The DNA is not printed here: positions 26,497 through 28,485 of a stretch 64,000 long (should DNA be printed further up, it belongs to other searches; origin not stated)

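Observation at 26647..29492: DUF4297 (Cap4-like nuclease) plus HerA ATPase two-gene defence module carried as the only cargo of a mobilizable element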

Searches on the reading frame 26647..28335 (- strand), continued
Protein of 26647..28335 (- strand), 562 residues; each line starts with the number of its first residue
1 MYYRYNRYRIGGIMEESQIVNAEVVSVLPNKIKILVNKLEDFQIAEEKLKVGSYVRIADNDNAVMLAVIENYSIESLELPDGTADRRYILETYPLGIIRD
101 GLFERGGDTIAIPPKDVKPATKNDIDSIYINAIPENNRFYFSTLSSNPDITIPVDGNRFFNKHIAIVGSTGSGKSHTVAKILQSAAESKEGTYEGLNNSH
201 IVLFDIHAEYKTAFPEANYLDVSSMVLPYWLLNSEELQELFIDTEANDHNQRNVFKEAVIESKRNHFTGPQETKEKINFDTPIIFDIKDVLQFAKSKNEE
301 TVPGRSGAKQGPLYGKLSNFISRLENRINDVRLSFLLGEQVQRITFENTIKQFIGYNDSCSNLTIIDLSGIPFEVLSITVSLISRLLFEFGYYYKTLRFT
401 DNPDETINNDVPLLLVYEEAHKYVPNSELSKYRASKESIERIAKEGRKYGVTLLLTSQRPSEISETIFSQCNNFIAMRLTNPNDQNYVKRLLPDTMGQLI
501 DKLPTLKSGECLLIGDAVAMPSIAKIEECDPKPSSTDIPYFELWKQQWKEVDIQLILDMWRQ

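Call 34: search_protein_families(library=padloc, proteins=[L001:4151-7138:+, L001:7155-8780:+, L001:8805-9992:+, L001:609-1730:+, L001:12039-12863:-, L001:13076-13762:-], max_evalue=0.00001)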
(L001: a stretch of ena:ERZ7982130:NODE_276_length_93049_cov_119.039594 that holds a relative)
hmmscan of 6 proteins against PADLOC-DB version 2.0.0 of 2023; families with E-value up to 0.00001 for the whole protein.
L001:4151-7138:+ (995 aa): 37 families (the best 25 are shown)
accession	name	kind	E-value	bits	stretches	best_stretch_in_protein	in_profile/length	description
PDLC03604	REase_MTase_IIG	-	7.9e-266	882.8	1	2-994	5-997/1011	Type IIG restriction enzyme-methyltransferase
PDLC03335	MTase_II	-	2.1e-51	173.3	1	351-923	77-565/607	Type II methyltransferase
PDLC03629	REase_MTase_IIG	-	3.5e-41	139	1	378-854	428-895/1182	Type IIG restriction enzyme-methyltransferase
PDLC03250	MTase_II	-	5.5e-22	76.3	1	154-719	3-537/775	Type II methyltransferase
PDLC03601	REase_MTase_IIG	-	6.4e-22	75.2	1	524-640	671-782/1110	Type IIG restriction enzyme-methyltransferase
PDLC03612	REase_MTase_IIG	-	1.6e-19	67.6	1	525-719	805-1001/1247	Type IIG restriction enzyme-methyltransferase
PDLC02643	DrmMI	-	1.4e-17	60.9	1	372-462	588-692/1347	DrmMI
PDLC03315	MTase_II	-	1.5e-17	61.6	1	527-642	134-244/502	Type II methyltransferase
PDLC03245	MTase_II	-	1.8e-16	57.8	2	354-474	28-139/577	Type II methyltransferase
PDLC02529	PglX|PglXI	-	2.9e-16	56.4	1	358-604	204-435/1189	PglX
PDLC03248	MTase_II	-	5.6e-16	56.4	1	525-659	84-219/521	Type II methyltransferase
PDLC03596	REase_MTase_IIG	-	9.5e-16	55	1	525-732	710-918/1148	Type IIG restriction enzyme-methyltransferase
PDLC03313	MTase_II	-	1.9e-15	54.4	1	526-643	144-258/563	Type II methyltransferase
PDLC02521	PglX|PglXI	-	6.6e-15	52.1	1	520-637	475-589/1174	PglX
PDLC02523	PglX|PglXI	-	1.7e-14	50.6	2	363-485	309-425/1428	PglX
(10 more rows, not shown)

L001:7155-8780:+ (541 aa): 31 families (the best 25 are shown)
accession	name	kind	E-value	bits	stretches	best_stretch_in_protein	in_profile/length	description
PDLC03267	MTase_II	-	2.8e-183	608.7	1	1-540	1-538/539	Type II methyltransferase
PDLC03301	MTase_II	-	3.4e-56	189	1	7-500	68-564/604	Type II methyltransferase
PDLC03331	MTase_II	-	1.1e-36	124.6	1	11-518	27-536/541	Type II methyltransferase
PDLC03248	MTase_II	-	8.4e-28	95.4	1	8-241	4-221/521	Type II methyltransferase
PDLC03366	MTase_II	-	8e-23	79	1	9-512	18-527/568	Type II methyltransferase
PDLC04134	mad2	-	1.9e-22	77.8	1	11-221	268-449/492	mads_2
PDLC03222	MTase_II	-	4.7e-21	73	1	7-485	125-592/602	Type II methyltransferase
PDLC03226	MTase_II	-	9.5e-19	65.4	1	6-201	9-218/579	Type II methyltransferase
PDLC03335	MTase_II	-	1.2e-17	61.9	1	9-300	75-382/607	Type II methyltransferase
PDLC03338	MTase_II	-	1.4e-17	61.7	1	102-273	245-405/604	Type II methyltransferase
PDLC03227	MTase_II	-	4.6e-17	60.1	1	7-318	21-333/494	Type II methyltransferase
PDLC03328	MTase_II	-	4.8e-17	59.7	1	14-486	32-516/587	Type II methyltransferase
PDLC03258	MTase_II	-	5.5e-15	53.4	1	9-195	18-180/366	Type II methyltransferase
PDLC03719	oMTase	-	5.7e-15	53.2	1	12-256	24-251/387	orphan methyltransferase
PDLC03612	REase_MTase_IIG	-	1e-14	51.7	1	104-303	804-1003/1247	Type IIG restriction enzyme-methyltransferase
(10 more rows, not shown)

L001:8805-9992:+ (395 aa): 2 families
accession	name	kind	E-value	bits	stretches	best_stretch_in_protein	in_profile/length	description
PDLC02187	DUF4297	-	2.7e-137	456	1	1-394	1-403/404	-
PDLC03848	LmuA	-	5.5e-14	51.3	1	4-381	6-362/373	-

L001:609-1730:+ (373 aa): 0 families

L001:12039-12863:- (274 aa): 1 family
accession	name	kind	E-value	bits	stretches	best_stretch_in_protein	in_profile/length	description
PDLC04990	PDC-S31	-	1.4e-06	26.3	0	134-189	148-201/259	-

L001:13076-13762:- (228 aa): 16 families
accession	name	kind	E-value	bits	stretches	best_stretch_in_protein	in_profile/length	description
PDLC02225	AbiEi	-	4.8e-62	207.2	1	30-227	6-196/198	AbiEi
PDLC02248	AbiEi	-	1.5e-54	182.7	1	30-224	3-196/198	AbiEi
PDLC02265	AbiEi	-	1.5e-42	143.6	1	31-225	4-197/198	AbiEi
PDLC02275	AbiEi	-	1.7e-37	127.2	1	42-223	10-181/184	AbiEi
PDLC02263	AbiEi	-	4.4e-35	119.7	1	17-225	37-244/244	AbiEi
PDLC02283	AbiEi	-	6.9e-33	112.1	1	29-224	5-199/201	AbiEi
PDLC02245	AbiEi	-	1.7e-29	100.9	1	36-226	4-194/194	AbiEi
PDLC02254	AbiEi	-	3.6e-24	83.5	1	46-214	19-186/197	AbiEi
PDLC02239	AbiEi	-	3.1e-21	74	1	45-226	12-194/195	AbiEi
PDLC02238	AbiEi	-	1.1e-19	68.9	1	56-223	14-176/180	AbiEi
PDLC02262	AbiEi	-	8e-15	52.9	1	38-226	22-206/206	AbiEi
PDLC02267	AbiEi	-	6e-13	46.8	1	56-214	37-187/252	AbiEi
PDLC02249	AbiEi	-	1.1e-12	46.1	1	49-211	23-175/184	AbiEi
PDLC02228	AbiEi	-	1.9e-11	41.7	1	51-192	47-175/216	AbiEi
PDLC02253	AbiEi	-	7.6e-08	30.5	1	29-131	2-103/112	AbiEi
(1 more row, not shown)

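Call 50: find_encoding_contigs(protein=P0002, flank=9000, max_places=2)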
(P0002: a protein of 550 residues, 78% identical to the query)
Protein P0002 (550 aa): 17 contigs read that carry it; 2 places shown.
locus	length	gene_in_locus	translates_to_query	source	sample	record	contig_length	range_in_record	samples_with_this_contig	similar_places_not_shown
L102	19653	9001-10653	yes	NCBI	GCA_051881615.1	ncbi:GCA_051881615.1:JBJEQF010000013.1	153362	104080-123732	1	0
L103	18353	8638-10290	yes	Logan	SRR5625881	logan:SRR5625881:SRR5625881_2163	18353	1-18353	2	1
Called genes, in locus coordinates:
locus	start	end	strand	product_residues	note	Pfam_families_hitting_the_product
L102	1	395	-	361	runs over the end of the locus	PF13481:AAA_25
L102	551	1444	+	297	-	PF19553:DUF6076 (weak)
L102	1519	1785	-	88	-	PF20648:DUF6809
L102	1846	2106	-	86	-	-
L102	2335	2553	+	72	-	-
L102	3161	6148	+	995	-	PF04313:HSDR_N (faint), PF02384:N6_Mtase, PF20473:MmeI_Mtase, PF07669:Eco57I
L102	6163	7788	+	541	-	PF02384:N6_Mtase, PF07669:Eco57I, PF22837:M_Eco57I_C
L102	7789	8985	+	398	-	-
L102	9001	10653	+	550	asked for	PF01580:FtsK_SpoIIIE (faint), PF01935:DUF87, PF10412:TrwB_AAD_bind (faint)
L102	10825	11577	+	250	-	PF18742:DpnII-MboI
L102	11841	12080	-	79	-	-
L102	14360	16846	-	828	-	-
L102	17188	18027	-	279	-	PF13349:DUF4097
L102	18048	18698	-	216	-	PF22564:HAAS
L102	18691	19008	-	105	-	PF13601:HTH_34 (weak), PF03551:PadR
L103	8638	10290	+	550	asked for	PF01580:FtsK_SpoIIIE (faint), PF01935:DUF87, PF10412:TrwB_AAD_bind (faint)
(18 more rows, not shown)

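Call 51: find_encoding_contigs(protein=P0026, flank=9000, max_places=1)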
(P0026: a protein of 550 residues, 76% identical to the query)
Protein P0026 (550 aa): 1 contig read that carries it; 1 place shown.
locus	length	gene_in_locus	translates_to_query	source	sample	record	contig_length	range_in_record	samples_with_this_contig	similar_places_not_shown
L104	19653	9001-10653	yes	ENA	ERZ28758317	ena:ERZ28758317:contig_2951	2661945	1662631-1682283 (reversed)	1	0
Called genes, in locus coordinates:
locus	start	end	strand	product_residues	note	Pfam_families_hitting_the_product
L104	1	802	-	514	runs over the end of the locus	PF13148:DUF3987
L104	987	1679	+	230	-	PF13443:HTH_26 (faint)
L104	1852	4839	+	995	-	PF04313:HSDR_N (faint), PF02384:N6_Mtase, PF20473:MmeI_Mtase, PF07669:Eco57I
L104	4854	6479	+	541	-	PF02384:N6_Mtase, PF07669:Eco57I, PF22837:M_Eco57I_C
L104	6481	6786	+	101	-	PF14130:Cap4_nuclease (weak)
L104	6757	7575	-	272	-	PF13276:HTH_21, PF00665:rve, PF13333:rve_2 (weak)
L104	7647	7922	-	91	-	PF01527:HTH_Tnp_1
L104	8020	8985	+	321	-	-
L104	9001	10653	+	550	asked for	PF01580:FtsK_SpoIIIE (faint), PF01935:DUF87, PF10412:TrwB_AAD_bind (faint)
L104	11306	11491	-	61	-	-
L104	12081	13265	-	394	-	PF14659:Phage_int_SAM_3, PF22022:Phage_int_M (weak), PF00589:Phage_integrase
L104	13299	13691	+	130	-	PF03050:DDE_Tnp_IS66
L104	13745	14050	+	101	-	PF03050:DDE_Tnp_IS66 (weak), PF13817:DDE_Tnp_IS66_C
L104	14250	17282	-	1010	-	PF13517:FG-GAP_3 (faint), PF16990:CBM_35 (faint), PF03422:CBM_6, PF18370:RGI_lyase, PF21348:RGL11_C, PF01839:FG-GAP (faint)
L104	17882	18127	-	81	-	-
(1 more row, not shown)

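Call 52: find_encoding_contigs(protein=P0079, flank=9000, max_places=2)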
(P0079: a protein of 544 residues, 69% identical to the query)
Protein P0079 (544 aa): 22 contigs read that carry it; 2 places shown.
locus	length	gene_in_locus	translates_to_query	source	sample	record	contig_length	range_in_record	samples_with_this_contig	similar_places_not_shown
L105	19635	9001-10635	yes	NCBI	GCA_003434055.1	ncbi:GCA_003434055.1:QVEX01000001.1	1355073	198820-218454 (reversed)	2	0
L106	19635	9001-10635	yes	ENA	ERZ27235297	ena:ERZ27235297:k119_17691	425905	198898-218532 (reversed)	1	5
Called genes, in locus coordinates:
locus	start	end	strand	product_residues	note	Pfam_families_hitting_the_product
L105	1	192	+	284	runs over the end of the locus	PF12844:HTH_19, PF13560:HTH_31 (weak), PF01381:HTH_3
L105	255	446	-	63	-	-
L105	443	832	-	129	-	PF14198:TnpV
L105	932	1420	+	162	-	PF01420:Methylase_S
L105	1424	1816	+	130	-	-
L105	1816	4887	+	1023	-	PF04313:HSDR_N, PF00270:DEAD, PF04851:ResIII, PF18766:SWI2_SNF2, PF22679:T1R_D3-like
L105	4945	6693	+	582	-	PF10592:AIPR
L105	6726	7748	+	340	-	PF13310:Virulence_RhuM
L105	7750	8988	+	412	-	-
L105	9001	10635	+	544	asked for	PF01580:FtsK_SpoIIIE (faint), PF01935:DUF87, PF10412:TrwB_AAD_bind (faint)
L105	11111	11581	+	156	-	-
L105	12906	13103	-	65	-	-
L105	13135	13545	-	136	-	PF11070:DUF2871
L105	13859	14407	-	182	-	PF00440:TetR_N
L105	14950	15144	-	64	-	-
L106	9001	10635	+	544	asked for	PF01580:FtsK_SpoIIIE (faint), PF01935:DUF87, PF10412:TrwB_AAD_bind (faint)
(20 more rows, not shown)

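Call 55: find_related_loci(query=window:26647-28296:-, collection=metagenome_contigs, flank=9000)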
Query window:26647-28296:- (549 aa) in metagenome_contigs; peptide patterns used: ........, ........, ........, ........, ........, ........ (x = any residue, [..] = any of these).
243 stretches matched a pattern; 111 encode a relative of the query (tblastn E <= 1e-3); the best 80 are kept; 80 distinct loci.
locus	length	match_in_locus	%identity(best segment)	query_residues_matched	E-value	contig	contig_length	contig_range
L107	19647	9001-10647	99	1-549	0e+0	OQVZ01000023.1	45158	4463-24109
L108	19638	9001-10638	76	3-548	0e+0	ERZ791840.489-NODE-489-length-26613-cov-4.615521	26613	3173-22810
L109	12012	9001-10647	74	3-549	0e+0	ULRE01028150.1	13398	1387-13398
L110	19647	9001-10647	74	3-549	0e+0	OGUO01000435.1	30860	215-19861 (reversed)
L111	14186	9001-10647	69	1-549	0e+0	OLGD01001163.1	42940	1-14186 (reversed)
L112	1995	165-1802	69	3-547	0e+0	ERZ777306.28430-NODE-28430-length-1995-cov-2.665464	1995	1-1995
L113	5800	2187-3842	68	7-547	0e+0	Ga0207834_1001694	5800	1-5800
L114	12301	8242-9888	68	1-549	0e+0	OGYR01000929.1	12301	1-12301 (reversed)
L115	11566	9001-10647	68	1-549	0e+0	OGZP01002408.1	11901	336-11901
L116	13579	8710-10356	69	1-549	0e+0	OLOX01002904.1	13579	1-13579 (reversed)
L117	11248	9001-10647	69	1-549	0e+0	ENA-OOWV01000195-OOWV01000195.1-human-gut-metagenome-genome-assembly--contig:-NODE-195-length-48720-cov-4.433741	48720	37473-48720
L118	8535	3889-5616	68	3-549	0e+0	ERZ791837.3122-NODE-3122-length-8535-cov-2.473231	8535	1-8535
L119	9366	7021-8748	68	3-549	0e+0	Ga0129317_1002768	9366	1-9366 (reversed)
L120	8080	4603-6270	68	3-547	0e+0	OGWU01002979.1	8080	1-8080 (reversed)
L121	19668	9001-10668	68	3-547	0e+0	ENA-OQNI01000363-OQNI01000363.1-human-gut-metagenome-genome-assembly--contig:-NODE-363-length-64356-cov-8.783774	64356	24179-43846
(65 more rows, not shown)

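Call 81: search_protein_families(library=ncbifam, proteins=[L001:4151-7138:+, L001:7155-8780:+], max_evalue=0.00001)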
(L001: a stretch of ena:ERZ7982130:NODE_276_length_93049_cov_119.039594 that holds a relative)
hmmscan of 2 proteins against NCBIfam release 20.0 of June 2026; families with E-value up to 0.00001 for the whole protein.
L001:4151-7138:+ (995 aa): 5 families
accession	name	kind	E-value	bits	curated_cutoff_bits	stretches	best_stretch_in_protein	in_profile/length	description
NF033455.1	BREX_6_MTaseX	exception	3.8e-17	61.1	900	2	362-479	306-413/1319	BREX-6 system adenine-specific DNA-methyltransferase PglX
NF033452.1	BREX_1_MTaseX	exception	5e-17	61.1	500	2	521-649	502-627/1210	BREX-1 system adenine-specific DNA-methyltransferase PglX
NF033451.1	BREX_2_MTaseX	equivalog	4.1e-11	41.4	400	1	356-604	198-436/1185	BREX-2 system adenine-specific DNA-methyltransferase PglX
NF047738.1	antiphage_MADS2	equivalog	1e-07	30.7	720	1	358-646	315-574/654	methylation-associated defense system DNA methyltransferase MAD2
NF033454.1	BREX_5_MTaseX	exception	2.9e-07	28.4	900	0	316-465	234-367/1404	BREX-5 system adenine-specific DNA-methyltransferase PglX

L001:7155-8780:+ (541 aa): 7 families
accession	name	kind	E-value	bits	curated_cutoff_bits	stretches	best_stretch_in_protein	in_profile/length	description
NF047738.1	antiphage_MADS2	equivalog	2.3e-10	39.4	720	0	12-67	309-363/654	methylation-associated defense system DNA methyltransferase MAD2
TIGR03534.1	RF_mod_PrmC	equivalog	1.7e-07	31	199.1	1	28-130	82-180/253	peptide chain release factor N(5)-glutamine methyltransferase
TIGR00536.1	hemK_fam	subfamily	2.5e-07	30.1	115.5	1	27-132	107-208/286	HemK family protein methyltransferase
NF047853.1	tRm6a37MtseTrmN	equivalog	3.6e-07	30.1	350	1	61-174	68-173/244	tRNA(1)(Val) (adenine(37)-N(6))-methyltransferase TrmN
TIGR03533.1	L3_gln_methyl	equivalog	3.6e-07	29.8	229.7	1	26-132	113-215/284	50S ribosomal protein L3 N(5)-glutamine methyltransferase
NF011529.0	PRK14968.1-3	equivalog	1.3e-06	28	162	1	17-202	17-190/198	putative methyltransferase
NF000499.2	Erm23S_rRNA_broad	equivalog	4.1e-06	26.4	212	1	22-116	11-96/244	23S ribosomal RNA methyltransferase Erm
